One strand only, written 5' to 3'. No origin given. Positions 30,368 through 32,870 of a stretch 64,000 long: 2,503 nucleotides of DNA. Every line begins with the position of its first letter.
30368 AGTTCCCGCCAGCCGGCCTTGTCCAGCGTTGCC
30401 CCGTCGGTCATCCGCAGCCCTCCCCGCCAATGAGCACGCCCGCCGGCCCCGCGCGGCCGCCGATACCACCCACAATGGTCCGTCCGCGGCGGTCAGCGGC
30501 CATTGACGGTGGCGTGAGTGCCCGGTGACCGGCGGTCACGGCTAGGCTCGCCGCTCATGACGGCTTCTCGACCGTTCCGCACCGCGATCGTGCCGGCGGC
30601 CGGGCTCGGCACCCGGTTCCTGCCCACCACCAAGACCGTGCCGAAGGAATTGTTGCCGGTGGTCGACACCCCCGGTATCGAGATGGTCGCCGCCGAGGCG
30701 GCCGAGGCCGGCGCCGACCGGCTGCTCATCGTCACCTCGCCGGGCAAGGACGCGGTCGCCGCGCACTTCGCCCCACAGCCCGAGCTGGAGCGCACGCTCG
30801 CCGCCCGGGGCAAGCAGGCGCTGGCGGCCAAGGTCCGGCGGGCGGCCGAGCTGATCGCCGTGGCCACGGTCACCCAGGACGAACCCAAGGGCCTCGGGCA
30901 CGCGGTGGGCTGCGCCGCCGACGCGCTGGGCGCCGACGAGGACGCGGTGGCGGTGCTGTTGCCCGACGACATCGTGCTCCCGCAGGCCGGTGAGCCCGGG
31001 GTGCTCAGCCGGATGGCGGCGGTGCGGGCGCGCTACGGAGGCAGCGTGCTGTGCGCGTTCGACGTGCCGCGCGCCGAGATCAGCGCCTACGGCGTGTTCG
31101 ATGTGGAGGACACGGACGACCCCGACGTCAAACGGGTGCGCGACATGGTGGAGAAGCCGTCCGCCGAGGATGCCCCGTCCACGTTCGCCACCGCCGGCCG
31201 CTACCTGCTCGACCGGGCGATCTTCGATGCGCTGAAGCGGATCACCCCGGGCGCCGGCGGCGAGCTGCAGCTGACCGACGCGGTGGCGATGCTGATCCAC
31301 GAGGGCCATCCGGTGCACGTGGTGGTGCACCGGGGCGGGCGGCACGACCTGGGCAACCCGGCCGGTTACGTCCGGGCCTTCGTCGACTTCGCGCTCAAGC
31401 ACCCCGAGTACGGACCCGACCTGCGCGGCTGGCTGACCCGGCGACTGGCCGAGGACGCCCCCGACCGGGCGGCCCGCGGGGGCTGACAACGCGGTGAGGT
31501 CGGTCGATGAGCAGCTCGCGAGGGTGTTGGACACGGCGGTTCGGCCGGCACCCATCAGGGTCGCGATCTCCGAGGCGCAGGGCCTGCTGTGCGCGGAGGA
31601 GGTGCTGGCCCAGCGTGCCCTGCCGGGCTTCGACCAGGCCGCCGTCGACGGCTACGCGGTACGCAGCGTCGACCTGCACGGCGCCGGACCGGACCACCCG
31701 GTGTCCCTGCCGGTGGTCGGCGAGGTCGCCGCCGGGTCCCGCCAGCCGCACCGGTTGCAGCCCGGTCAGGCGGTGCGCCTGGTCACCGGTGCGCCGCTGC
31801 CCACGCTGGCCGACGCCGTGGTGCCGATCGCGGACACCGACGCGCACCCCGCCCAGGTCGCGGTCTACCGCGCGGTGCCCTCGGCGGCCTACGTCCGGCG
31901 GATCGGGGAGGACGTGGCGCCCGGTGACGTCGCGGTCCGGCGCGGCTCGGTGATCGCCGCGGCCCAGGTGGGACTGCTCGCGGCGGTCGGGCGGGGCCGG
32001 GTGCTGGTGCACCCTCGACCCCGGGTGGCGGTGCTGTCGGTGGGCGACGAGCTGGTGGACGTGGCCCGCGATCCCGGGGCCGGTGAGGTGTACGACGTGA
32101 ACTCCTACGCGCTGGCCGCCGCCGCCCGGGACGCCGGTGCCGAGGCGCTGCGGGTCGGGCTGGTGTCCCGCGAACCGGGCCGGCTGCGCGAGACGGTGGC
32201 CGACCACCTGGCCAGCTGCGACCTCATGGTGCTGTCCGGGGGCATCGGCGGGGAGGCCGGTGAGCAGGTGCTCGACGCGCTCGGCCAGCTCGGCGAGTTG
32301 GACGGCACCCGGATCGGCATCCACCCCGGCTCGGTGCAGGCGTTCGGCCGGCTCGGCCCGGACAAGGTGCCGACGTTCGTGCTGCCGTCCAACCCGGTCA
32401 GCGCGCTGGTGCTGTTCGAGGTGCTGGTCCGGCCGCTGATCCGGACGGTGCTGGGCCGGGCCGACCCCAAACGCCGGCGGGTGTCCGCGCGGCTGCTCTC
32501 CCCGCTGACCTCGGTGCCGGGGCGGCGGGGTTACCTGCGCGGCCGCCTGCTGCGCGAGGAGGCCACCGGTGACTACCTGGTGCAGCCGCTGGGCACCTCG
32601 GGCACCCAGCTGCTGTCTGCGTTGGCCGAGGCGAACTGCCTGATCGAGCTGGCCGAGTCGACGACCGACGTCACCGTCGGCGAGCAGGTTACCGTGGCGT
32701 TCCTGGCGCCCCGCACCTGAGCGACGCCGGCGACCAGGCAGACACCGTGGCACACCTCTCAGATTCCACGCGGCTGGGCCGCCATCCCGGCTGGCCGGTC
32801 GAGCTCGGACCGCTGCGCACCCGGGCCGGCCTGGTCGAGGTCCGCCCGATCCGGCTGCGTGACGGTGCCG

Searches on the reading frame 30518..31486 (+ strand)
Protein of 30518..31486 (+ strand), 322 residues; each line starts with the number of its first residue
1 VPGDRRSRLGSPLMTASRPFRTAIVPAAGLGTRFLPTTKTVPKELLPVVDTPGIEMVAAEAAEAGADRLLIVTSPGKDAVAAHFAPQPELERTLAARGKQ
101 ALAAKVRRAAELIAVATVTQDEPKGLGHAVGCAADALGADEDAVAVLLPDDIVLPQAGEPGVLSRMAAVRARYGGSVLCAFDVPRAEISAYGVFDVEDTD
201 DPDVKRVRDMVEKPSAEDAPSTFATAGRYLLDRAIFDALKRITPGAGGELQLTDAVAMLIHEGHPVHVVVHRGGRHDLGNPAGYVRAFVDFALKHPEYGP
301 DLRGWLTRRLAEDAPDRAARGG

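Call 79: search_protein_families(library=pfam, proteins=[window:30518-31486:+], max_evalue=0.00001)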
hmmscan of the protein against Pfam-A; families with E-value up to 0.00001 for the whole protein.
window:30518-31486:+ (322 aa): 2 families
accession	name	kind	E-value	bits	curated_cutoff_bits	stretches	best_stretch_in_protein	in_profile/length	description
PF00483.29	NTP_transferase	-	2e-29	103.4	21.2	1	23-289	2-240/245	Nucleotidyl transferase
PF12804.13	NTP_transf_3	-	3.3e-06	27.8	27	0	23-180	1-121/160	MobA-like NTP transferase domain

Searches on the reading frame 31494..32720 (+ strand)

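Call 79: search_protein_families(library=pfam, proteins=[window:31494-32720:+], max_evalue=0.00001)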
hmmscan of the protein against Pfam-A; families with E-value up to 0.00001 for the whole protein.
window:31494-32720:+ (408 aa): 3 families
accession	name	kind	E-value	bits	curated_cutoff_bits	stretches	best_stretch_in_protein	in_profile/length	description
PF03453.22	MoeA_N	-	1.6e-38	132.3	30.8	1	3-166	2-160/160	MoeA N-terminal region (domain I and II)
PF00994.29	MoCF_biosynth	-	9.7e-20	71.2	26.6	1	179-317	1-143/144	Probable molybdopterin binding domain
PF03454.20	MoeA_C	-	1.7e-16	60.7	22.1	1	332-403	2-71/72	MoeA C-terminal region (domain IV)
